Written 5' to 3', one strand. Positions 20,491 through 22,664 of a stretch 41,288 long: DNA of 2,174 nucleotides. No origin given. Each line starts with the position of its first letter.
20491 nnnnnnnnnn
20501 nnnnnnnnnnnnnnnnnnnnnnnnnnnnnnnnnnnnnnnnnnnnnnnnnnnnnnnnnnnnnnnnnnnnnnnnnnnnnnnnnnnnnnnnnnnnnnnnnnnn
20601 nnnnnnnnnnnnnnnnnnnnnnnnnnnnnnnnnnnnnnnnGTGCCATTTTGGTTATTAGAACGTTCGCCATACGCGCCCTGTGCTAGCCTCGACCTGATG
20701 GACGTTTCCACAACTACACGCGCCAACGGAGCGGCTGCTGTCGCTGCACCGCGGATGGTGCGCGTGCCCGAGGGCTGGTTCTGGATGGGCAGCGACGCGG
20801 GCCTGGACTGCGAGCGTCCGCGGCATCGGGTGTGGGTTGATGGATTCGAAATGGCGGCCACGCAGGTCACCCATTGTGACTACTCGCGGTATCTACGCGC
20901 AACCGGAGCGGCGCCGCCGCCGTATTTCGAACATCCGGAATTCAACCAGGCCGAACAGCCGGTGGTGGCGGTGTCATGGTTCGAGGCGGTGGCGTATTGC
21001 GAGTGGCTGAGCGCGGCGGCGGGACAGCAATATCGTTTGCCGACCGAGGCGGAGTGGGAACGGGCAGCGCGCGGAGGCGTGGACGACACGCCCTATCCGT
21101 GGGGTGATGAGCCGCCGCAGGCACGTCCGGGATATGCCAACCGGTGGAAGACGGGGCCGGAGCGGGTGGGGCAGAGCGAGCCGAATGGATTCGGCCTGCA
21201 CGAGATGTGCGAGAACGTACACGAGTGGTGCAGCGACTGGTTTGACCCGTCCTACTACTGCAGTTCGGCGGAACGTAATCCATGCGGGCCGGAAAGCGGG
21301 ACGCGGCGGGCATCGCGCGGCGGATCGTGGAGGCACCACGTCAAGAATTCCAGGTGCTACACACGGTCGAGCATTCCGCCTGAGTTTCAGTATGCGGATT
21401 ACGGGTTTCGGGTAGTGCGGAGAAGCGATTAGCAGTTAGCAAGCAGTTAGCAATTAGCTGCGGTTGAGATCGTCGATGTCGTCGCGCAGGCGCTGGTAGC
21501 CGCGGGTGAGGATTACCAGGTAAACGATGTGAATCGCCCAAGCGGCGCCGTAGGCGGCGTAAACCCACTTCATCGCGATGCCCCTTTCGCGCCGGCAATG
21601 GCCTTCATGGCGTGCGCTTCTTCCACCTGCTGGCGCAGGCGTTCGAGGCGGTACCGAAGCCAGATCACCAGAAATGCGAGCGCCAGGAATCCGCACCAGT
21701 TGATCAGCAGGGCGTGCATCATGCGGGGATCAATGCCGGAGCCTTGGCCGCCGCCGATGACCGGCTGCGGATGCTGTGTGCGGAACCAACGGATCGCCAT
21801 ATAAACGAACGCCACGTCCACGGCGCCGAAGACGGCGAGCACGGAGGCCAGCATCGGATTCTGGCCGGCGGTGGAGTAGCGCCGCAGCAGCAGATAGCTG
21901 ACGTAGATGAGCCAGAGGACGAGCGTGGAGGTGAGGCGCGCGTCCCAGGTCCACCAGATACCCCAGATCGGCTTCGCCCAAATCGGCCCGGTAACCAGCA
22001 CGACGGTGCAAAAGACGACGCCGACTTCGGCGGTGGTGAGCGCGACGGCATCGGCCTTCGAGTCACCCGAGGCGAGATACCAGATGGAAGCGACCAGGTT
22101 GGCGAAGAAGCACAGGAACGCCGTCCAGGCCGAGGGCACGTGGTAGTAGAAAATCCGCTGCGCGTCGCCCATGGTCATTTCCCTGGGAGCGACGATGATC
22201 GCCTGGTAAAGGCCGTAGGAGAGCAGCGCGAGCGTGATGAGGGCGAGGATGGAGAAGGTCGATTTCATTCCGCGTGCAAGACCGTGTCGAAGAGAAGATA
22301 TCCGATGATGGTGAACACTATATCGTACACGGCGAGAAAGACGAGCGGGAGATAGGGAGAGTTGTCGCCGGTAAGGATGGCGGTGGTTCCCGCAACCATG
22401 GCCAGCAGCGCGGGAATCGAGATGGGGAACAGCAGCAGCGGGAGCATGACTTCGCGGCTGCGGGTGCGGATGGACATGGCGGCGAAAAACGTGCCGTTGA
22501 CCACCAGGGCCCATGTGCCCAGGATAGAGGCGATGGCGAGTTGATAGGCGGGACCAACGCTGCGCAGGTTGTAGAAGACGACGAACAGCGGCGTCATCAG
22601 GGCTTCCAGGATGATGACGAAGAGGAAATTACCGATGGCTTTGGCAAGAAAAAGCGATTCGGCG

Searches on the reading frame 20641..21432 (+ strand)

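Call 52: search_protein_families(library=pfam, proteins=[window:20641-21432:+], max_evalue=0.00001)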
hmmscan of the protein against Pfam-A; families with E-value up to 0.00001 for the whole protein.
window:20641-21432:+ (263 aa): 1 family
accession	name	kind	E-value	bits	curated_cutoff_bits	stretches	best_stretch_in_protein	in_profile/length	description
PF03781.23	FGE-sulfatase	-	1.9e-52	178.9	23.3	1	36-260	2-255/255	Sulfatase-modifying factor enzyme 1-like domain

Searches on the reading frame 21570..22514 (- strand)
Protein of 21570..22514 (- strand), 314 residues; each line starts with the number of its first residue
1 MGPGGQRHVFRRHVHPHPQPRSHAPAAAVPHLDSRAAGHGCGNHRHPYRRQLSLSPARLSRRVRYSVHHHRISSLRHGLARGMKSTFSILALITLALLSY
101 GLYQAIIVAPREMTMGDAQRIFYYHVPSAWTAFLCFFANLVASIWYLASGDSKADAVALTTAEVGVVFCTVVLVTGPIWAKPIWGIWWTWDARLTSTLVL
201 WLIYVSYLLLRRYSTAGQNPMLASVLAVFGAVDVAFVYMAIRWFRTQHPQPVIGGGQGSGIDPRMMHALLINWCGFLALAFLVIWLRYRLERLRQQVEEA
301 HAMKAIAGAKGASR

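Call 3: search_protein_families(library=pfam, proteins=[window:21570-22514:-], max_evalue=0.01)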
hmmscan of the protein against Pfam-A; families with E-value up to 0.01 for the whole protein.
window:21570-22514:- (314 aa): 2 families
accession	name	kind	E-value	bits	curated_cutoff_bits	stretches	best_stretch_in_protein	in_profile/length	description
PF01578.25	Cytochrom_C_asm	-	8.7e-27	94.6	29.9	1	85-245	36-208/212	Cytochrome C assembly protein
PF07284.16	BCHF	-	0.0061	17.1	25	0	131-227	24-121/139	2-vinyl bacteriochlorophyllide hydratase (BCHF)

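Call 4: search_protein_families(library=ncbifam, proteins=[window:21570-22514:-], max_evalue=0.01)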
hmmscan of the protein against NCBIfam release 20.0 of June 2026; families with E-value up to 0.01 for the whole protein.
window:21570-22514:- (314 aa): 2 families
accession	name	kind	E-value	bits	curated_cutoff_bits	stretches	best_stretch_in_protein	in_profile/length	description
TIGR01191.1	ccmC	subfamily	5.8e-39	133.9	186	1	110-291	1-183/184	heme ABC transporter permease CcmC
TIGR03144.1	cytochr_II_ccsB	equivalog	1.3e-13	51.2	187.6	1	151-244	153-244/252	c-type cytochrome biogenesis protein CcsB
